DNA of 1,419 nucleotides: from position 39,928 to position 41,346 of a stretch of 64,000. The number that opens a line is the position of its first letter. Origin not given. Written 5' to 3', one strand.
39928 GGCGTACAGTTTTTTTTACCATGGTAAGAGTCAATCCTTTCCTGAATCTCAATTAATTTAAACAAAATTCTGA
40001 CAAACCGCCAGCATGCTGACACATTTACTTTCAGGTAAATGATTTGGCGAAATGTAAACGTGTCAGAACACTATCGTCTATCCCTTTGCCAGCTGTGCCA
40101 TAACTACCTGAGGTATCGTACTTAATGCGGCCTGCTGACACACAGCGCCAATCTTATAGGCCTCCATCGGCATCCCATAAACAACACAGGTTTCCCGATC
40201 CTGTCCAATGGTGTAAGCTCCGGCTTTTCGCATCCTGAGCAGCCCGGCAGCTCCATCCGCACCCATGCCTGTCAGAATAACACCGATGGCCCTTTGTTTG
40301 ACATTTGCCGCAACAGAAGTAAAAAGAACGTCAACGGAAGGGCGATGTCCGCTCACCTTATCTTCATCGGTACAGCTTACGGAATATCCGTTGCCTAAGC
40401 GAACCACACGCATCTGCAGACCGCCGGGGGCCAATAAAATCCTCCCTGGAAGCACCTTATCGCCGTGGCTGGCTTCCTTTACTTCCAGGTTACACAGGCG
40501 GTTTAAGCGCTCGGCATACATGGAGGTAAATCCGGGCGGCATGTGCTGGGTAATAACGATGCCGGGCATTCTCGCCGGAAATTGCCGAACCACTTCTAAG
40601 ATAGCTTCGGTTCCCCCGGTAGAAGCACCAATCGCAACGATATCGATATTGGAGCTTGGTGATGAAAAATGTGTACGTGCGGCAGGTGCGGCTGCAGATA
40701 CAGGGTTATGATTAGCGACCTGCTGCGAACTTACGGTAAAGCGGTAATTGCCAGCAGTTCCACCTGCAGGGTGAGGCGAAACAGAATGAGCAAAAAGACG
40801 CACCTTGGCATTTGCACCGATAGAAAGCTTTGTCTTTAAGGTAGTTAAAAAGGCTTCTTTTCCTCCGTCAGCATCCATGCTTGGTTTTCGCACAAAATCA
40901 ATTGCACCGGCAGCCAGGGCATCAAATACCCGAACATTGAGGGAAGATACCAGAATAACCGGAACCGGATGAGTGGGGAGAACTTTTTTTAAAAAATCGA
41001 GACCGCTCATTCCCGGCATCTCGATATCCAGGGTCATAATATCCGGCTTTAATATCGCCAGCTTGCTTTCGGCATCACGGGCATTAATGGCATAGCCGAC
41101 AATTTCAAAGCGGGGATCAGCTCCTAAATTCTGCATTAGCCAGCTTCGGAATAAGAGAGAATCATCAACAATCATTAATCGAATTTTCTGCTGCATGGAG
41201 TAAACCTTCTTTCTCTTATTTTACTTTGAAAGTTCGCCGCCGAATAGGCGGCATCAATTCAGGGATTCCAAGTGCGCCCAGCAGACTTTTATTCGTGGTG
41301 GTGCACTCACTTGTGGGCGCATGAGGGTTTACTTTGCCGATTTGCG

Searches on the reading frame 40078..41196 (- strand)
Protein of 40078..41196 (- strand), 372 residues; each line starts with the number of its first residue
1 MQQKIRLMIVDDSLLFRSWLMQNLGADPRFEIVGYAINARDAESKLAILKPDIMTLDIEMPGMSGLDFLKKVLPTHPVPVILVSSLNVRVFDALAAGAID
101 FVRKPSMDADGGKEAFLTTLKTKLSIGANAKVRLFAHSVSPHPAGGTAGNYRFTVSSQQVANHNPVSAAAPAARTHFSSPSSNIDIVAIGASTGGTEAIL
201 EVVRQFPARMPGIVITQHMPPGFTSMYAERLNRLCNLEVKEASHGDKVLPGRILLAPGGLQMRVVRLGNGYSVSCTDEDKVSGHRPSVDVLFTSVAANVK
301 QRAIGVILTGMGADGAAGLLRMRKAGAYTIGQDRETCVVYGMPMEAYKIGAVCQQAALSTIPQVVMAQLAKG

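Call 9: search_protein_families(library=pfam, proteins=[window:40078-41196:-])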
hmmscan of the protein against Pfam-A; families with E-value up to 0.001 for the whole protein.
window:40078-41196:- (372 aa): 2 families
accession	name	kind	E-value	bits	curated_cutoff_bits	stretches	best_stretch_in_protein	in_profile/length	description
PF01339.22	CheB_methylest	-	3.7e-63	212.8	24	1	187-363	1-172/174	CheB methylesterase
PF00072.30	Response_reg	-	6.1e-16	59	30.2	1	8-107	2-102/111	Response regulator receiver domain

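Call 36: find_homologous_proteins(query=window:40078-41196:-, max_evalue=1e-60)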
Query window:40078-41196:- (372 aa): 7854 proteins with E <= 1e-60 among 8000 candidates; the best 120 are listed.
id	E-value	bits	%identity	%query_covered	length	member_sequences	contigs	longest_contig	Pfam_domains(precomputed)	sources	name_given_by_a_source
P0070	1.7e-240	815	100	100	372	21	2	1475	PF01339.23,PF00072.31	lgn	-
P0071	4.6e-203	692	87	100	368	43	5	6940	PF01339.23,PF00072.31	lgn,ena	-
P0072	5.8e-202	688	86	100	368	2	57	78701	PF01339.23,PF00072.31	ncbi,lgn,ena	-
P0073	2.8e-197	673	84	100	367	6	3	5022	PF01339.23,PF00072.31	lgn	-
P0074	1.6e-190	651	80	100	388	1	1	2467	PF01339.23,PF00072.31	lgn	-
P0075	5.8e-189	646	77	100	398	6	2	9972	PF01339.23,PF00072.31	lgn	-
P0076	4.8e-182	623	77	100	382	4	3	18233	PF01339.23,PF00072.31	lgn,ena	-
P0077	1.7e-181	621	76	100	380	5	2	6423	PF01339.23,PF00072.31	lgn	-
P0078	2.2e-181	621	76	100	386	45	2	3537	PF01339.23,PF00072.31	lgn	-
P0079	1.3e-180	618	78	94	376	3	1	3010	PF01339.23,PF00072.31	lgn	-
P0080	1.4e-180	618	77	100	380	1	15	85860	PF01339.23,PF00072.31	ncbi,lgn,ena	-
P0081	2.8e-180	617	77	100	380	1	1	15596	PF01339.23,PF00072.31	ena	-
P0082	5.0e-180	616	77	100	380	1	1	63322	PF01339.23,PF00072.31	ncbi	-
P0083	9.7e-180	615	77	100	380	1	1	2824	PF01339.23,PF00072.31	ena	-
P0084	3.6e-179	613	75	99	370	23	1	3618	PF01339.23,PF00072.31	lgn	-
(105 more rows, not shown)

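Call 37: find_encoding_contigs(protein=P0072, flank=10000, max_places=2)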
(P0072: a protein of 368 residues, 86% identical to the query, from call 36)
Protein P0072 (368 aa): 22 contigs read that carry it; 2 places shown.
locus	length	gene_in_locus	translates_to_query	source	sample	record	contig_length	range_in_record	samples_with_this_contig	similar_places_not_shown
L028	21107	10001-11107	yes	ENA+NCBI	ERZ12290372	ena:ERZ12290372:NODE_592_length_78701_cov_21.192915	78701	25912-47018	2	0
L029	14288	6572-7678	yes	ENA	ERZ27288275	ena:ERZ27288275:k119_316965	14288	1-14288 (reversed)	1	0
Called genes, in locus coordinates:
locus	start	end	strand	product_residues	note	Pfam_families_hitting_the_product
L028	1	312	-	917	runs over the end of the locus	PF02739:5_3_exonuc_N, PF01367:5_3_exonuc, PF00476:DNA_pol_A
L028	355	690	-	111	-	PF13490:zf-HC2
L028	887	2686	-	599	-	PF02203:TarH (weak), PF12729:4HB_MCP_1, PF00672:HAMP (weak), PF00015:MCPsignal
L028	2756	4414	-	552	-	PF13682:CZB, PF00672:HAMP, PF18947:HAMP_2 (faint), PF00015:MCPsignal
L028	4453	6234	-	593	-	PF12729:4HB_MCP_1, PF18947:HAMP_2 (faint), PF00672:HAMP, PF00015:MCPsignal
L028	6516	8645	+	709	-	PF01627:Hpt, PF07194:P2, PF02895:H-kinase_dim, PF02518:HATPase_c, PF01584:CheW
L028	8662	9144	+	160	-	PF01584:CheW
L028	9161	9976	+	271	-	PF03705:CheR_N, PF01739:CheR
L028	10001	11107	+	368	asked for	PF00072:Response_reg, PF01339:CheB_methylest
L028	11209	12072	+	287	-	PF13529:Peptidase_C39_2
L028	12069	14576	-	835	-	PF00535:Glycos_transf_2, PF00515:TPR_1 (faint), PF07719:TPR_2 (faint), PF13424:TPR_12 (faint), PF13428:TPR_14 (faint), PF14559:TPR_19 (faint), PF00535:Glycos_transf_2, PF10111:Glyco_tranf_2_2 (weak), +1 more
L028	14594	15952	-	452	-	PF00535:Glycos_transf_2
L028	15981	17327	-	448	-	PF00535:Glycos_transf_2, PF10111:Glyco_tranf_2_2 (weak)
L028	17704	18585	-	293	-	-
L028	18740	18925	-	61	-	-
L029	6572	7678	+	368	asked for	PF00072:Response_reg, PF01339:CheB_methylest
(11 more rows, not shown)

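Call 38: find_encoding_contigs(protein=P0071, flank=1500, max_places=2)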
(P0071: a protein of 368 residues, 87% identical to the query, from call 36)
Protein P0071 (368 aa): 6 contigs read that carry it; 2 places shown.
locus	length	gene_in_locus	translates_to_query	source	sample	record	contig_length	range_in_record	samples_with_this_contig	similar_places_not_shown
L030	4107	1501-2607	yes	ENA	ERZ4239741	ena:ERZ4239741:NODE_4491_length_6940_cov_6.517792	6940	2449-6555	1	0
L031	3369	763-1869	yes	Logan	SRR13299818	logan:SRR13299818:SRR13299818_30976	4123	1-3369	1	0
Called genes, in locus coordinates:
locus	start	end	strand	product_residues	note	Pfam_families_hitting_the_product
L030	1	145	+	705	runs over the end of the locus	PF01627:Hpt, PF07194:P2, PF02895:H-kinase_dim, PF02518:HATPase_c, PF01584:CheW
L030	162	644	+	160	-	PF01584:CheW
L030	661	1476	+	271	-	PF03705:CheR_N, PF01739:CheR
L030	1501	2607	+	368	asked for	PF00072:Response_reg, PF01339:CheB_methylest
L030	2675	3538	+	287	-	PF13529:Peptidase_C39_2, PF03412:Peptidase_C39 (weak)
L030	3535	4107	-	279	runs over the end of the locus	PF13428:TPR_14 (faint), PF00515:TPR_1 (faint), PF07719:TPR_2 (faint)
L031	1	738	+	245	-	?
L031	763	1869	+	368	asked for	PF00072:Response_reg, PF01339:CheB_methylest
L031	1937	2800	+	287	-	PF13529:Peptidase_C39_2, PF03412:Peptidase_C39 (weak)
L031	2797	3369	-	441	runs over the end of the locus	?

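Call 39: find_encoding_contigs(protein=P0073, flank=1500, max_places=2)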
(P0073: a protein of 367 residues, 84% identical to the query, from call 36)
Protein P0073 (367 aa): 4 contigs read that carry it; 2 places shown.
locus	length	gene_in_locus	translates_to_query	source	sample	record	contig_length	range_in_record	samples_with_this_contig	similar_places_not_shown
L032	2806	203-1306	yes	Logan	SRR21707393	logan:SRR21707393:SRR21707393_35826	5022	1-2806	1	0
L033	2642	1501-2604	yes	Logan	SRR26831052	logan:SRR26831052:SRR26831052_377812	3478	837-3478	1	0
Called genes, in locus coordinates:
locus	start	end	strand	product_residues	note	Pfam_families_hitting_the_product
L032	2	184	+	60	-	?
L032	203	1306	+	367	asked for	PF00072:Response_reg, PF01339:CheB_methylest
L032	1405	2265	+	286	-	PF13529:Peptidase_C39_2, PF03412:Peptidase_C39 (faint)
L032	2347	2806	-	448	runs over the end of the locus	PF00535:Glycos_transf_2, PF10111:Glyco_tranf_2_2 (faint), PF07719:TPR_2 (faint), PF13432:TPR_16 (faint)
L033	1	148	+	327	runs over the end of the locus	?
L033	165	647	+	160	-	PF01584:CheW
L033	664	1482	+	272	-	PF03705:CheR_N, PF08242:Methyltransf_12 (faint), PF01739:CheR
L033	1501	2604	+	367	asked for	PF00072:Response_reg, PF01339:CheB_methylest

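Call 72: find_encoding_contigs(protein=P0070, flank=1500, max_places=4)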
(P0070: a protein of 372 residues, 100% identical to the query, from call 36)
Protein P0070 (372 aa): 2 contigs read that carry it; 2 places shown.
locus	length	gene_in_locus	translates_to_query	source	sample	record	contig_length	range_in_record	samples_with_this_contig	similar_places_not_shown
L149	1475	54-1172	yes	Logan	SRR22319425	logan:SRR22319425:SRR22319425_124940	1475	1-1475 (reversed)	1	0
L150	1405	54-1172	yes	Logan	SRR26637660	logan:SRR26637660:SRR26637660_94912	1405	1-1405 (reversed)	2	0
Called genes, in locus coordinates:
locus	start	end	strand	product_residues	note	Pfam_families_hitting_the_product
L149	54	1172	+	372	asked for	PF00072:Response_reg, PF01339:CheB_methylest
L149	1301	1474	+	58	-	?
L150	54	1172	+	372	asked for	PF00072:Response_reg, PF01339:CheB_methylest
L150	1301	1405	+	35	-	?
